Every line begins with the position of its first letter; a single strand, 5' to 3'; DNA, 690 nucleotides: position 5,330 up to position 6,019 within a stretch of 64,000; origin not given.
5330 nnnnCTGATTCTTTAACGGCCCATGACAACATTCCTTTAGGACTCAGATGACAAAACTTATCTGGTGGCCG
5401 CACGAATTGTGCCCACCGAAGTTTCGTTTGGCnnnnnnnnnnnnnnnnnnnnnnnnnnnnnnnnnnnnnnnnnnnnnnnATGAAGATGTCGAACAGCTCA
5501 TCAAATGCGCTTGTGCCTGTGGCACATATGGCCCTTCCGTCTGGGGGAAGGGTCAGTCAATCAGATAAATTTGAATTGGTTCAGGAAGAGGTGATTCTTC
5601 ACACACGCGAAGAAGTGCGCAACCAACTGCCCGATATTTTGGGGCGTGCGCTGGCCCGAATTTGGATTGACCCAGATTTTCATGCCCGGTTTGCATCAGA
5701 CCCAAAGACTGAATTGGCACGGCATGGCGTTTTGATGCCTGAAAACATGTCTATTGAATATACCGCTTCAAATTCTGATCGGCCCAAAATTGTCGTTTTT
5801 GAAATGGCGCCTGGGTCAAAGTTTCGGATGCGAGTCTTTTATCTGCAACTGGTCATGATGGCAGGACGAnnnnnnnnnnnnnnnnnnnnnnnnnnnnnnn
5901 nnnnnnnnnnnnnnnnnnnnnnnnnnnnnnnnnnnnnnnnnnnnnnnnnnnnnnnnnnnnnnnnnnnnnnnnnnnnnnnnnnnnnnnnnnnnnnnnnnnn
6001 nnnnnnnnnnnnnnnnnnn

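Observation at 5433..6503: NHase-alpha/NHLP-like small protein translationally coupled to a secreted MotX-sized Sel1-repeat protein inside the flagellar regulon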

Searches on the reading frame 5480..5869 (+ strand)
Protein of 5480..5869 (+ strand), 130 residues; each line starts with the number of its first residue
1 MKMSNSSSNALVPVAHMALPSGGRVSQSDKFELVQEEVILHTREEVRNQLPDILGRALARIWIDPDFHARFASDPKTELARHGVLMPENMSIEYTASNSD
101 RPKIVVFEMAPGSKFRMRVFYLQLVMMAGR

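Call 3: search_protein_families(library=pfam, proteins=[window:5480-5869:+], max_evalue=1)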
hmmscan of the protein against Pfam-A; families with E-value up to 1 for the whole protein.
window:5480-5869:+ (130 aa): 1 family
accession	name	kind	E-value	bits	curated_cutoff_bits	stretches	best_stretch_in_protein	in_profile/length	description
PF02979.21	NHase_alpha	-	0.0044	16.9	27.2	1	37-106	23-93/184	Nitrile hydratase, alpha chain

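Call 4: search_protein_families(library=ncbifam, proteins=[window:5480-5869:+], max_evalue=1)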
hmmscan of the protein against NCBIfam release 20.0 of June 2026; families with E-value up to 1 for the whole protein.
window:5480-5869:+ (130 aa): 8 families
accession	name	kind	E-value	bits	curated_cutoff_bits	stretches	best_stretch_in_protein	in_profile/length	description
TIGR03793.1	leader_NHLP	domain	2.8e-05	23.9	50.9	1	53-103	5-55/77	NHLP leader peptide family RiPP precursor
TIGR04351.1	TOMM_nitrile_2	subfamily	0.00028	20.4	65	1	58-88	6-36/48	TIGR04351 family putative TOMM peptide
TIGR04509.1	mod_pep_NH_fam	subfamily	0.0011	18.9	34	1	51-84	4-37/87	NHLP-related RiPP peptide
TIGR01323.1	nitrile_alph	equivalog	0.0031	17.1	249.85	1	33-107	19-94/189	nitrile hydratase subunit alpha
TIGR03795.1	RNP_Burkhold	subfamily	0.072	13.4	41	1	52-104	15-68/114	BMA_0021/BMA_0022 family TOMM bacteriocin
TIGR03887.1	thiocyan_alph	equivalog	0.072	12.9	291.45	1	61-111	122-171/200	thiocyanate hydrolase subunit gamma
NF038175.1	IniB_NTERM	domain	0.11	12.4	40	1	64-84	12-32/49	IniB N-terminal domain-containing protein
NF038399.1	NH_RiPP_Os17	domain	0.12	12.5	40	1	56-83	5-32/63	Os1348 family NHLP clan protein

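Call 5: find_homologous_proteins(query=window:5480-5869:+)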
Query window:5480-5869:+ (130 aa): 1173 proteins with E <= 0.001 among 1198 candidates; the best 120 are listed.
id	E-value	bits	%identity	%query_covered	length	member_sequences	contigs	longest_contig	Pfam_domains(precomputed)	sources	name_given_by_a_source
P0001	2.3e-76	271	99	98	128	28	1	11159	-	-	-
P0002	1.9e-40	155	60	98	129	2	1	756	-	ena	-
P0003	6.6e-40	154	58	98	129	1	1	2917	-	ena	-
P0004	7.3e-40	154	59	98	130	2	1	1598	-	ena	-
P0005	1.0e-39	153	57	98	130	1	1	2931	-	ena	-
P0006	1.3e-39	153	58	98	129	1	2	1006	-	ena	-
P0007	1.4e-39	153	58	98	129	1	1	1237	-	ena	-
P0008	1.9e-39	152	58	98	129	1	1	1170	-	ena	-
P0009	2.4e-39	152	58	98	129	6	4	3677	-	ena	-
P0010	2.6e-39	152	58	98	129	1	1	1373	-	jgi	jgi:hypothetical protein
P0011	3.4e-39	151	58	98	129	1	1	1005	-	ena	-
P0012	3.4e-39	151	58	98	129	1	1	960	-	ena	-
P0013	3.4e-39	151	58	98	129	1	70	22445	-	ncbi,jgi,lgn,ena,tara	jgi:hypothetical protein|tara:strand:- start:21 stop:410 length:390 start_codon:yes stop_codon:yes g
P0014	3.4e-39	151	58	98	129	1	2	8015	-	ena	-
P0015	3.8e-39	151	56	98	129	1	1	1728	-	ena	-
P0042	2.9e-38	148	58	98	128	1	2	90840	-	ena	-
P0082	1.7e-37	146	56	98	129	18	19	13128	-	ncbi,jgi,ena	jgi:hypothetical protein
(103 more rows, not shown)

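Call 8: find_encoding_contigs(protein=P0042, flank=10000, max_places=3)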
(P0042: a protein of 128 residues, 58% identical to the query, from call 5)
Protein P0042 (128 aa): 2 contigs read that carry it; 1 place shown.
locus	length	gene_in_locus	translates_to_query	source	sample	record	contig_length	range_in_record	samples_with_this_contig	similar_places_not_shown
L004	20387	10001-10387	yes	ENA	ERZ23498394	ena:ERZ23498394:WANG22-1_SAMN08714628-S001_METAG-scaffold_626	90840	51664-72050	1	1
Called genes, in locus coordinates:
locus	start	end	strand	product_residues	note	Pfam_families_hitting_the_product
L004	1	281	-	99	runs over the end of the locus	PF04316:FlgM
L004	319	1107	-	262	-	PF08666:SAF, PF13144:ChapFlgA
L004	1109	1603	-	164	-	-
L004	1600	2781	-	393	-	PF16548:FlgT_N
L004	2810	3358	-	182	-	PF02169:LPP20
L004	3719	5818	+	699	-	PF00771:FHIPEP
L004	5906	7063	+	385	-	PF20720:nSTAND3 (faint), PF00448:SRP54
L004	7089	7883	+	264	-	PF00142:Fer4_NifH (faint), PF01656:CbiA, PF02374:ArsA_ATPase (faint), PF06564:CBP_BcsQ (weak), PF10609:ParA, PF13614:AAA_31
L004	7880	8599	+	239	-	PF04542:Sigma70_r2, PF04539:Sigma70_r3 (weak), PF04545:Sigma70_r4, PF08281:Sigma70_r4_2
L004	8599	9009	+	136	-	-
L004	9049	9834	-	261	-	PF22692:LlgE_F_G_D1, PF06429:Flg_bbr_C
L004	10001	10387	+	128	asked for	-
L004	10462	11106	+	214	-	PF08238:Sel1 (faint)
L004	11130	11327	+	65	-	-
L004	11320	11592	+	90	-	-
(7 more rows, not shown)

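Call 14: search_solved_structures(query=window:5480-5869:+, max_evalue=10, show_alignments=2)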
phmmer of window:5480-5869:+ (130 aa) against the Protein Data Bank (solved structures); distinct sequences matched with E-value up to 10: 36.
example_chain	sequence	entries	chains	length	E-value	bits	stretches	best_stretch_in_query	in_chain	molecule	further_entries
1v29_A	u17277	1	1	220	9e-05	25.7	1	47-91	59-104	nitrile hydratase a chain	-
3qxe_A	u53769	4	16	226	0.0017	21.6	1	66-112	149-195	Co-type Nitrile Hydratase alpha subunit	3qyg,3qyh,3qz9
7qop_A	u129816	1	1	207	0.002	21.4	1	37-86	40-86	Nitrile hydratase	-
8tb1_A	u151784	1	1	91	0.0021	21.4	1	55-96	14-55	NHLP leader peptide family natural product, tumor homing peptide 1 (TH1) substrate chimera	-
3qz5_A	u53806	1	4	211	0.0021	21.3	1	66-109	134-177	Co-type Nitrile Hydratase alpha subunit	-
4ob1_A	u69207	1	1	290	0.0024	21.2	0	45-88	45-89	Cobalt-containing nitrile hydratase subunit alpha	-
2dpp_A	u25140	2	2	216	0.0026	21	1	53-86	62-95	Nitrile hydratase alpha subunit | Nitrile hydratase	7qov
3hht_A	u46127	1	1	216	0.0026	21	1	53-86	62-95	Nitrile hydratase alpha subunit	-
7qou_A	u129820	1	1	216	0.0031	20.8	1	53-86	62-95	Nitrile hydratase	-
7qom_A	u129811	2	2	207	0.0073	19.6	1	53-86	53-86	Nitrile hydratase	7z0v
7qoy_A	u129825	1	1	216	0.0084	19.4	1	53-86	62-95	Nitrile hydratase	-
2ahj_A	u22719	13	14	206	0.062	16.6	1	56-102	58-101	NITRILE HYDRATASE | Nitrile hydratase subunit alpha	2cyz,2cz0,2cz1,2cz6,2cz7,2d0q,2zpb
2qdy_A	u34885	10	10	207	0.062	16.6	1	56-102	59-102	Nitrile hydratase subunit alpha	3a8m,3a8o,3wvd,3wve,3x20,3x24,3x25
3a8g_A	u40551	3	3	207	0.062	16.6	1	56-102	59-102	Nitrile hydratase subunit alpha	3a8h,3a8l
1ahj_A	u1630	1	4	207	0.063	16.6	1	56-102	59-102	NITRILE HYDRATASE (SUBUNIT ALPHA)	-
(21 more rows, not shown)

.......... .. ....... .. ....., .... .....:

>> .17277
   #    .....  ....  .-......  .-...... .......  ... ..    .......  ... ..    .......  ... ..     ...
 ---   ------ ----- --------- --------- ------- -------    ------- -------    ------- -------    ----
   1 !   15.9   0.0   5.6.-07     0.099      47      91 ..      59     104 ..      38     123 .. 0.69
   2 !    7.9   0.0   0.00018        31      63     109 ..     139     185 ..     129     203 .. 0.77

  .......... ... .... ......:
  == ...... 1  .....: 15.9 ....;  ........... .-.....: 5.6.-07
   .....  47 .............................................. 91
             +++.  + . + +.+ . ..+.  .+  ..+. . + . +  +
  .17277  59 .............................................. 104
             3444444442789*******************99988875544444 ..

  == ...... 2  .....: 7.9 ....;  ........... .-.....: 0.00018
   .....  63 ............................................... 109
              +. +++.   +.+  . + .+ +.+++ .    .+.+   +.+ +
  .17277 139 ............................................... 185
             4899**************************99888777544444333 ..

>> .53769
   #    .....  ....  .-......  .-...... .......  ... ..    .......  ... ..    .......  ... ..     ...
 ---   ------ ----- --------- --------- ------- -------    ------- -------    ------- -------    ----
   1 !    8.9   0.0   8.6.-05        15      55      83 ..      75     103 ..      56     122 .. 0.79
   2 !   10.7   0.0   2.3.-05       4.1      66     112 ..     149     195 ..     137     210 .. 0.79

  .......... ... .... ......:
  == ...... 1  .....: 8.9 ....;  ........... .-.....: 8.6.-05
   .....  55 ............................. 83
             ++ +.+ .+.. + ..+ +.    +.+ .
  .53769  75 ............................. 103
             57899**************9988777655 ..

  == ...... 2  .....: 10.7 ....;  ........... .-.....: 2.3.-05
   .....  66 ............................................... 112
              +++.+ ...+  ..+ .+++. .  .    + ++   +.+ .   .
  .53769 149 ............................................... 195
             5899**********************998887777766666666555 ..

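Call 20: search_protein_representatives(protein=window:5480-5869:+)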
Query: 130 residues. Proteins with E-value up to 0.001 (for the whole library): 166; up to 1e-10: 76; up to 1e-30: 3. The best 150 are listed.
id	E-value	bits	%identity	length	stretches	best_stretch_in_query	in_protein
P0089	6.4e-38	145.6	56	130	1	3-130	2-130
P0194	1.5e-33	131.5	55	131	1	3-130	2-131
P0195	2.4e-33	130.9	52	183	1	3-130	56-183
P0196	3.8e-30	120.6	54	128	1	28-130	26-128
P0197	8.0e-29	116.3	62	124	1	42-128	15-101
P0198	3.5e-28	114.2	57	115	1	39-130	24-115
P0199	1.4e-27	112.3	58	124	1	36-130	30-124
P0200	1.5e-26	109.0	48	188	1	3-123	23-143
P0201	6.5e-25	103.7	52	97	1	36-130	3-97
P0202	2.3e-23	98.7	49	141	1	22-130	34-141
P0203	1.0e-22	96.6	54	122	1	34-113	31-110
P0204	1.2e-22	96.4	49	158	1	28-130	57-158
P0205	1.5e-22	96.0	48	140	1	3-130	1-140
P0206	4.2e-22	94.6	46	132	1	20-130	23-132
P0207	1.9e-21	92.5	43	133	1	28-130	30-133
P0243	1.1e-13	67.4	38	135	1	29-128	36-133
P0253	1.1e-12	64.2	36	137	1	26-130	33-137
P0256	3.3e-12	62.7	36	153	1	33-128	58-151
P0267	5.8e-11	58.7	37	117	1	44-128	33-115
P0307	1.6e-07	47.6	35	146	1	45-130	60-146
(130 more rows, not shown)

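Call 23: search_solved_structures(query=A1, max_evalue=1, show_alignments=3)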
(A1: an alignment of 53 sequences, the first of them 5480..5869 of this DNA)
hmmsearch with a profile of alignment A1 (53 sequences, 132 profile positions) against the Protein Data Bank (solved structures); distinct sequences matched with E-value up to 1: 23.
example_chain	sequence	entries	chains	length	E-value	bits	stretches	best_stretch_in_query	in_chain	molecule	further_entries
8tb1_A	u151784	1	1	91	1.4e-07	34.4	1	56-100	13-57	NHLP leader peptide family natural product, tumor homing peptide 1 (TH1) substrate chimera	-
1v29_A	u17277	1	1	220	1.6e-07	34.3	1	57-87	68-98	nitrile hydratase a chain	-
7qop_A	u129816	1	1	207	2e-06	30.7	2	57-86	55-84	Nitrile hydratase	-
7qom_A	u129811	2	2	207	2.1e-06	30.7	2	58-86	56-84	Nitrile hydratase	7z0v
7qoy_A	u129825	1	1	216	2.2e-06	30.6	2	58-86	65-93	Nitrile hydratase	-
2dpp_A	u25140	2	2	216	2.4e-06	30.5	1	58-86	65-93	Nitrile hydratase alpha subunit | Nitrile hydratase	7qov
3hht_A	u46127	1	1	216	2.4e-06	30.5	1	58-86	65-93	Nitrile hydratase alpha subunit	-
7qou_A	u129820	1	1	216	2.4e-06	30.5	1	58-86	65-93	Nitrile hydratase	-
4fm4_A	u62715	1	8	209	0.00017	24.5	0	68-104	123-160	Nitrile hydratase alpha subunit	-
4zgj_A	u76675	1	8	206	0.00019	24.3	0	68-104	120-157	Nitrile hydratase alpha subunit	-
4zge_A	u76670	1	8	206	0.00033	23.6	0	68-104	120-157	Nitrile hydratase alpha subunit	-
4zgd_A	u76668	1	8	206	0.00036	23.4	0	68-100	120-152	Nitrile hydratase alpha subunit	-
3qz5_A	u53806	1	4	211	0.00059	22.7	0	69-102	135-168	Co-type Nitrile Hydratase alpha subunit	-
3qxe_A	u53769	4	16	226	0.00086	22.2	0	69-102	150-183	Co-type Nitrile Hydratase alpha subunit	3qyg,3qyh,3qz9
1ahj_A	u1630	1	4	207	0.0015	21.5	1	58-91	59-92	NITRILE HYDRATASE (SUBUNIT ALPHA)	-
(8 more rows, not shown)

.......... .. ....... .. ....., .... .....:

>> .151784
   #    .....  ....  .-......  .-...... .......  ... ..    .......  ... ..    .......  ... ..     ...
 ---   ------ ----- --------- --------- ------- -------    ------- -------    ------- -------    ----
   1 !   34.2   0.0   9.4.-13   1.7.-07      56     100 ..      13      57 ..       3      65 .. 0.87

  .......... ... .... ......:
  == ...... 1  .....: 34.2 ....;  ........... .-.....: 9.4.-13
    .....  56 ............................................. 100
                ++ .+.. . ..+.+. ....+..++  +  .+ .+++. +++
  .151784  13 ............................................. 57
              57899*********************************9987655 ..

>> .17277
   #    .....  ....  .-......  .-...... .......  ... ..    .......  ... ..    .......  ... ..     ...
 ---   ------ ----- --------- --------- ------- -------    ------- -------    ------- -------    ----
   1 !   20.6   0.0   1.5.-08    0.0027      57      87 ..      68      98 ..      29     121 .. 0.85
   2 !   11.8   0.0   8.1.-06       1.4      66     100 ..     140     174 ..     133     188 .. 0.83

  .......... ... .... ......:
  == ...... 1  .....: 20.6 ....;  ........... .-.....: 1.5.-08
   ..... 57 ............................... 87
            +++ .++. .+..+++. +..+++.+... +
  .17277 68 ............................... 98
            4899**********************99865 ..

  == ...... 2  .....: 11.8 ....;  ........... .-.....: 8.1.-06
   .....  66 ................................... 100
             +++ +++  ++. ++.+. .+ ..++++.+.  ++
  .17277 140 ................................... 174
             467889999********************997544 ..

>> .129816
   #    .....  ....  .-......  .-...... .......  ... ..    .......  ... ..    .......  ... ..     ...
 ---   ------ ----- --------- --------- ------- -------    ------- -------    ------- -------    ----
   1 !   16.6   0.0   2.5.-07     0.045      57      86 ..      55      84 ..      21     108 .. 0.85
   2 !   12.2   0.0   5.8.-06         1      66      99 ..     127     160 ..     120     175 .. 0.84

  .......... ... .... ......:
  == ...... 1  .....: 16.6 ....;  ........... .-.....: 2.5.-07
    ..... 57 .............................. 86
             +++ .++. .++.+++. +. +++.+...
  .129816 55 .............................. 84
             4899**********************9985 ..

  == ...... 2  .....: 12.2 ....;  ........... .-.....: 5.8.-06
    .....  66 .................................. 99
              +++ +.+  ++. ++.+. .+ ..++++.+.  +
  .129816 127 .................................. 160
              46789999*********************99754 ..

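Call 26: find_related_loci(query=A2, collection=genome_contigs, flank=10000)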
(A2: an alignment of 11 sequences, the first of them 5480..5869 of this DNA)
Query A2 (130 aa) in genome_contigs; peptide patterns used: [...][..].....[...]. (x = any residue, [..] = any of these).
248 stretches matched a pattern; 241 encode a relative of the query (tblastn E <= 1e-3); the best 80 are kept; 80 distinct loci.
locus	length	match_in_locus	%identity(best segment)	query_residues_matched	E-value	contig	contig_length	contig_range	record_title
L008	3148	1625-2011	57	3-130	2e-46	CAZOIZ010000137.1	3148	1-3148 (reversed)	MAG TPA_asm: uncultured Rhodobacterales bacterium isolate binchicken_co76_478 genome assembly, contig: NODE_42549_length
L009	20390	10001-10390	57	3-130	3e-46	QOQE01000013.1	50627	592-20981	MAG: Alphaproteobacteria bacterium isolate MED-G56 Rhodobacteraceae-MED-G56-C13, whole genome shotgun sequence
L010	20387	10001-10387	57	3-130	6e-46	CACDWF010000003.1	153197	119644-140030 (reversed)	uncultured Alphaproteobacteria bacterium isolate AG-904-M20 genome assembly, contig: AG-904-M20_NODE_3, whole genome sho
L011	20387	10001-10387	56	3-130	5e-45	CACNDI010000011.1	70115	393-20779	MAG: uncultured Alphaproteobacteria bacterium isolate AG-892-M03 genome assembly, contig: AG-892-M03_NODE_11, whole geno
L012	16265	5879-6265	56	3-130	2e-44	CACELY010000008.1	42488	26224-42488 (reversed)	uncultured Alphaproteobacteria bacterium isolate AG-905-N21 genome assembly, contig: AG-905-N21_NODE_8, whole genome sho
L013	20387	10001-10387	55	3-130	9e-45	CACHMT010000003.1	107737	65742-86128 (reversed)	uncultured Alphaproteobacteria bacterium isolate AG-911-I18 genome assembly, contig: AG-911-I18_NODE_3, whole genome sho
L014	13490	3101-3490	55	3-130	1e-44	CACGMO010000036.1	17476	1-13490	uncultured Alphaproteobacteria bacterium isolate AG-422-M03 genome assembly, contig: AG-422-M03_NODE_36, whole genome sh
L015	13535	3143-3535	57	1-130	9e-45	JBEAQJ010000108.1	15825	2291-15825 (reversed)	MAG: Pseudomonadota bacterium isolate muddycreek_2019_sw_WHONDRS-S19S_0082_B_bin.39 scaffold_2463868, whole genome shotg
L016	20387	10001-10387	53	3-130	2e-44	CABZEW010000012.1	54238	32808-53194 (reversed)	MAG: uncultured Alphaproteobacteria bacterium isolate AG-337-E14 genome assembly, contig: AG-337-E14_NODE_12, whole geno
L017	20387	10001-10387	55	3-130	3e-44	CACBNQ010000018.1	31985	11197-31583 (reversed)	uncultured Alphaproteobacteria bacterium isolate AG-359-E17 genome assembly, contig: AG-359-E17_NODE_18, whole genome sh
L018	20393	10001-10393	56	1-130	6e-44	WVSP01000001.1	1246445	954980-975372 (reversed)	Rhodobacterales bacterium LSUCC0031 NODE_1, whole genome shotgun sequence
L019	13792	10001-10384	53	2-130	7e-44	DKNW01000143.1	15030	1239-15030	MAG TPA_asm: Rhodobiaceae bacterium UBA7378 UBA7378_contig_8021, whole genome shotgun sequence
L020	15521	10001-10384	56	3-130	7e-44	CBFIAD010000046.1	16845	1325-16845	MAG: Candidatus Puniceispirillaceae bacterium isolate Co_bin_285_indstr genome assembly, contig: Co_bin_285_indstr_c46,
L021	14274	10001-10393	52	1-130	1e-43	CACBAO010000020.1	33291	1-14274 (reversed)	uncultured Alphaproteobacteria bacterium isolate AG-349-J18 genome assembly, contig: AG-349-J18_NODE_20, whole genome sh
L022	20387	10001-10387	55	3-130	8e-44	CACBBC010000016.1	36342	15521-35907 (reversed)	uncultured Alphaproteobacteria bacterium isolate AG-899-C03 genome assembly, contig: AG-899-C03_NODE_16, whole genome sh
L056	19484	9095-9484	53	3-130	3e-41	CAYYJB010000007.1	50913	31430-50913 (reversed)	MAG TPA_asm: uncultured Gemmobacter sp. isolate SRP319275_co3_202 genome assembly, contig: NODE_858_length_50913_cov_23.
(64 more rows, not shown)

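Call 33: predict_structure(alignment_id=A1)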
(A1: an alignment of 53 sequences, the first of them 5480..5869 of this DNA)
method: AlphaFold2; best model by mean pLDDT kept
length: 130 residues; sequences in the alignment: 53
mean_pLDDT: 87.6   pTM: 0.71
mean pLDDT of the five models: 87.6, 87.3, 87.3, 86.8, 86.0
residues with pLDDT >= 90: 86; 70-90: 20; 50-70: 22; < 50: 2
segments of 3 or more residues with pLDDT < 50: none
pLDDT, mean of each block of 10 residues (from residue 1): 59 69 65 96 98 96 94 98 98 89 95 96 85
secondary structure, 60 per line:
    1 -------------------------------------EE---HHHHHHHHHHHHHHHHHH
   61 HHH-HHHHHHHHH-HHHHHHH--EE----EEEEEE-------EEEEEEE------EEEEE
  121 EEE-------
elements in order: H43-63 H65-73 H75-81 E90-95 E103-109 E116-123

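Call 36: fold_search(model_id=the predicted structure, library=pdb)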
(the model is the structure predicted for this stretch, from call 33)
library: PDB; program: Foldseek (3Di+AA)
matches with E <= 10: 344; with E <= 0.001: 0
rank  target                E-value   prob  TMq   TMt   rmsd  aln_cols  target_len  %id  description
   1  8tb1_MODEL_1_A        2.7e-01  0.90  0.32  0.46   3.2        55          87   25  Solution NMR structure of a RiPP proteusin precursor protein (released 2024-02-14)
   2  1k4q                  5.1e-01  0.20  0.20  0.07   8.8        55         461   14  Human Glutathione Reductase Inactivated by Peroxynitrite (released 2002-01-30)
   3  3grs                  5.4e-01  0.12  0.17  0.07   9.1        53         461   15  REFINED STRUCTURE OF GLUTATHIONE REDUCTASE AT 1.54 ANGSTROMS RESOLUTION (released 1988-04-16)
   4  1grg                  6.5e-01  0.11  0.17  0.07   9.1        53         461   15  SUBSTRATE BINDING AND CATALYSIS BY GLUTATHIONE REDUCTASE AS DERIVED FROM REFINED ENZYME: SUBSTRATE CRYSTAL STRUCTURES AT (released 1994-01-31)
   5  3djj                  7.4e-01  0.15  0.20  0.07   8.8        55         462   14  Catalytic cycle of human glutathione reductase near 1 A resolution (released 2008-08-05)
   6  2z43_A                7.9e-01  0.08  0.18  0.12  14.2        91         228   12  Structure of a twinned crystal of RadA (released 2007-11-13)
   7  2mt6_MODEL_1_A        1.2e+00  0.11  0.16  0.14   3.3        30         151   23  Solution structure of the human ubiquitin conjugating enzyme Ube2w (released 2014-11-26)
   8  2zuc_B                1.5e+00  0.04  0.20  0.10  15.3       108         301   14  Crystal structure of left-handed RadA filament (released 2009-04-07)
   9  2grt                  1.6e+00  0.11  0.20  0.07   8.3        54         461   15  HUMAN GLUTATHIONE REDUCTASE A34E, R37W MUTANT, OXIDIZED GLUTATHIONE COMPLEX (released 1997-08-12)
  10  4k5r_A                1.6e+00  0.04  0.14  0.05   6.9        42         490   19  The 2.0 angstrom crystal structure of MTMOIV, a baeyer-villiger monooxygenase from the mithramycin biosynthetic pathwa (released 2013-10-09)
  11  1szp_D                1.6e+00  0.04  0.17  0.09  13.4        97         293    7  A Crystal Structure of the Rad51 Filament (released 2004-07-13)
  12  1szp_F                1.6e+00  0.04  0.18  0.10  13.0       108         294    6  A Crystal Structure of the Rad51 Filament (released 2004-07-13)
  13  9njk_A                1.8e+00  0.04  0.20  0.11  13.7       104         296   10  The Cryo-EM structure of the yeast Rad51-ssDNA nucleoprotein filament ADP bound state (released 2025-03-19)
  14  4k5s                  1.9e+00  0.05  0.15  0.06   6.3        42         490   12  The crystal structure of premithramycin B in complex with MTMOIV, a baeyer-villiger monooxygenase from the mithramycin b (released 2013-10-09)
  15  2z43_B                1.9e+00  0.04  0.16  0.08  13.4        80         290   14  Structure of a twinned crystal of RadA (released 2007-11-13)
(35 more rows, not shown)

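Call 37: find_encoding_contigs(protein=P0307, flank=8000, max_places=2)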
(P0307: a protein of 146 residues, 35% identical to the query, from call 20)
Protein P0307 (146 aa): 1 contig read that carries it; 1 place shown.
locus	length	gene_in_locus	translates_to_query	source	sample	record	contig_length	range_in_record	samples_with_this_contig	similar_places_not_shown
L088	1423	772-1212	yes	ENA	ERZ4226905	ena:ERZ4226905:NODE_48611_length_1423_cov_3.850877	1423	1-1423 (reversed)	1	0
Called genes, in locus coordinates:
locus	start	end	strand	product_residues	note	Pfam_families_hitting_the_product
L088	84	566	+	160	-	PF04308:RNaseH_like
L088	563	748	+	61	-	-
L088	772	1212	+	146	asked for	-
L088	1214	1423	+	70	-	?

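Call 38: find_encoding_contigs(protein=P0243, flank=8000, max_places=2)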
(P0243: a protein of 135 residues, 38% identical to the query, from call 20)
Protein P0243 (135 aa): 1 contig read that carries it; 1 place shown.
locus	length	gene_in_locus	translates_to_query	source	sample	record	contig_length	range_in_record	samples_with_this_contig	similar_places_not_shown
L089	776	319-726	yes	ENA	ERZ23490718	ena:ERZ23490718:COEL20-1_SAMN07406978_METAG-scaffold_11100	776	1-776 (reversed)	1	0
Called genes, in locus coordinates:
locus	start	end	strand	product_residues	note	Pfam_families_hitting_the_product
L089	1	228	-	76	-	?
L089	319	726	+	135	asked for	-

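Call 39: find_encoding_contigs(protein=P0253, flank=8000, max_places=2)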
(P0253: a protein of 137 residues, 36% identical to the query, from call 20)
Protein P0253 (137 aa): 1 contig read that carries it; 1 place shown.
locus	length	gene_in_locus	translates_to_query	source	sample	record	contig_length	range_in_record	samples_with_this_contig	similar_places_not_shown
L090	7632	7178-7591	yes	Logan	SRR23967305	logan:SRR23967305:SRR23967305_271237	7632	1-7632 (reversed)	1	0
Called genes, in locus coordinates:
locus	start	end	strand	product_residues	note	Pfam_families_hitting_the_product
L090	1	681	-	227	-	?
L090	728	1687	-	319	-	PF01073:3Beta_HSD, PF01370:Epimerase, PF04321:RmlD_sub_bind, PF13460:NAD_binding_10, PF16363:GDP_Man_Dehyd, PF02719:Polysacc_synt_2 (faint), PF07993:NAD_binding_4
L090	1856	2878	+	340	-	-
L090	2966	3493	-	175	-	-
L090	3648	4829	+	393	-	PF07787:TMEM43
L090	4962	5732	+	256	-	PF09339:HTH_IclR, PF01614:IclR_C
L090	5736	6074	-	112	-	-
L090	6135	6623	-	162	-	PF08670:MEKHLA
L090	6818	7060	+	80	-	-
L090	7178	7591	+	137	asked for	-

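Call 80: find_encoding_contigs(protein=P0267, flank=8000, max_places=3)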
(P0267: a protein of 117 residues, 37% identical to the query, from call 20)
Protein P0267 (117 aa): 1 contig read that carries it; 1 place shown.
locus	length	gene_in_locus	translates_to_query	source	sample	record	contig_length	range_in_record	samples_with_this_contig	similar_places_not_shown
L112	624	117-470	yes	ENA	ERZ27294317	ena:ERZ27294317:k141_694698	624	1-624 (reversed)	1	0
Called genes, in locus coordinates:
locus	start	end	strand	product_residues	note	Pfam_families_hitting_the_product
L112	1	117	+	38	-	?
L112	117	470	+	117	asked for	-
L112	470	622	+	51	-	?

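Call 81: find_encoding_contigs(protein=P0256, flank=8000, max_places=3)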
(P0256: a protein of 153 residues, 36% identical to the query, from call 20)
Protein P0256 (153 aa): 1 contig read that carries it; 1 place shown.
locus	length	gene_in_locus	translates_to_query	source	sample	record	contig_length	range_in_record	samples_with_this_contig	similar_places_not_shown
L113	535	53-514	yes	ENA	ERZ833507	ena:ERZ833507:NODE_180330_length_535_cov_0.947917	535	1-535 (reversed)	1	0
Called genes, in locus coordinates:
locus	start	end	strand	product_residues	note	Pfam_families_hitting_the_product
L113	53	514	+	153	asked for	-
